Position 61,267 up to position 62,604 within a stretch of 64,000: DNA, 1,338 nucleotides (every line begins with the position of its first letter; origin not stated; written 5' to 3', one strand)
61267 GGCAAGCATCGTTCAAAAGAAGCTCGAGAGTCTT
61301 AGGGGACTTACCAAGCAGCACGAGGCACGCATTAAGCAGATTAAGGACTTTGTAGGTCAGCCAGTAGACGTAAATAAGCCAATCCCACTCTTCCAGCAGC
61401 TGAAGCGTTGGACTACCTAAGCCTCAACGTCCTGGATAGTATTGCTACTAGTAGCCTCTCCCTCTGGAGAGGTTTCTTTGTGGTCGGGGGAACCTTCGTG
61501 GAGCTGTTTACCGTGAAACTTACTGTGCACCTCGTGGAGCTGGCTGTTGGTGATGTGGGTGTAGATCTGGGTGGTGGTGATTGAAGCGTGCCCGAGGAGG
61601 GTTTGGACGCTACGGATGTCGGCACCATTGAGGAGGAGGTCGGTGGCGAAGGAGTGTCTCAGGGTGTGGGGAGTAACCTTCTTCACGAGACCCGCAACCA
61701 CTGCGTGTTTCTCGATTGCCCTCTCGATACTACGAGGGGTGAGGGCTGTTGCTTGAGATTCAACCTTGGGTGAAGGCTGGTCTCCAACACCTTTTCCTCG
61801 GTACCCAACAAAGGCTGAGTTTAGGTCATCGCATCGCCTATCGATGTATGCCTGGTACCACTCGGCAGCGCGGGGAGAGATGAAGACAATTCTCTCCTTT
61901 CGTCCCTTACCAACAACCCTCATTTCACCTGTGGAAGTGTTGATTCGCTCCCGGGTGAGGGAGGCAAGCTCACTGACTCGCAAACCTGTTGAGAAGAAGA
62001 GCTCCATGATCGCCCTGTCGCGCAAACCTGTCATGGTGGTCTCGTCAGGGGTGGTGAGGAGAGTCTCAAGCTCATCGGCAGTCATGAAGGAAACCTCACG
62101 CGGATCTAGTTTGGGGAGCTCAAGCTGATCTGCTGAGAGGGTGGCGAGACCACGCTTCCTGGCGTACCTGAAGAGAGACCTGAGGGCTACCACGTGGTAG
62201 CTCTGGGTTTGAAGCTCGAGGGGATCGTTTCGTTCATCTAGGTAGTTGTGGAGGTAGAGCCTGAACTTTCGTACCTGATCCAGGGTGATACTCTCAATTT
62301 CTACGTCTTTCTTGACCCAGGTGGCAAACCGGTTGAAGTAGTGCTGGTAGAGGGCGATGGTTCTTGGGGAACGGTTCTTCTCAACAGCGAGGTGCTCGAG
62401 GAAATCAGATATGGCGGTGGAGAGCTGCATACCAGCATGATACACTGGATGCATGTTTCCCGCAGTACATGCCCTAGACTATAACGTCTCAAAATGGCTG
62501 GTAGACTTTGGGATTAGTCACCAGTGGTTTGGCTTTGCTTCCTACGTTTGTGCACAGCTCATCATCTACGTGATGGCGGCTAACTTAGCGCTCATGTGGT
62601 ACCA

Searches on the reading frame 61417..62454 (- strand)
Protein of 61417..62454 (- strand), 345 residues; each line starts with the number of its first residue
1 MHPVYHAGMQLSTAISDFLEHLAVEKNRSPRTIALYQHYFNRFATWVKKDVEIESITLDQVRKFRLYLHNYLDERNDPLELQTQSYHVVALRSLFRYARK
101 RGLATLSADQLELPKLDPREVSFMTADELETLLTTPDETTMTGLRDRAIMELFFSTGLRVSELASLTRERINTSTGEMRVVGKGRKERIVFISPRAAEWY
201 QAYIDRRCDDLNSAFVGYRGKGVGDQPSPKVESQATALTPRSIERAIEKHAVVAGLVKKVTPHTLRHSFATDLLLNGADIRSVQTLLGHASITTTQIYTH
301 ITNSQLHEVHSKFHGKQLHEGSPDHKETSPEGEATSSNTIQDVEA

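Call 50: search_protein_families(library=pfam, proteins=[window:61417-62454:-], max_evalue=0.001)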
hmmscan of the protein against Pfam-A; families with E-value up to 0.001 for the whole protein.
window:61417-62454:- (345 aa): 4 families
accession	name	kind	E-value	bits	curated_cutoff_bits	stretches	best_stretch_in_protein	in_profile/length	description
PF00589.27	Phage_integrase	-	1.7e-40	139.1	27.1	1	123-303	2-170/172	Phage integrase family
PF02899.23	Phage_int_SAM_1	-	4.1e-09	37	22.3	1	15-102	1-83/83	Phage integrase, N-terminal SAM-like domain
PF13102.12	Phage_int_SAM_5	-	6.4e-09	36.5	22.3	1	25-105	14-89/98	Phage integrase SAM-like domain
PF13495.12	Phage_int_SAM_4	-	1.1e-05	26.1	27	1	17-101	4-81/85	Phage integrase, N-terminal SAM-like domain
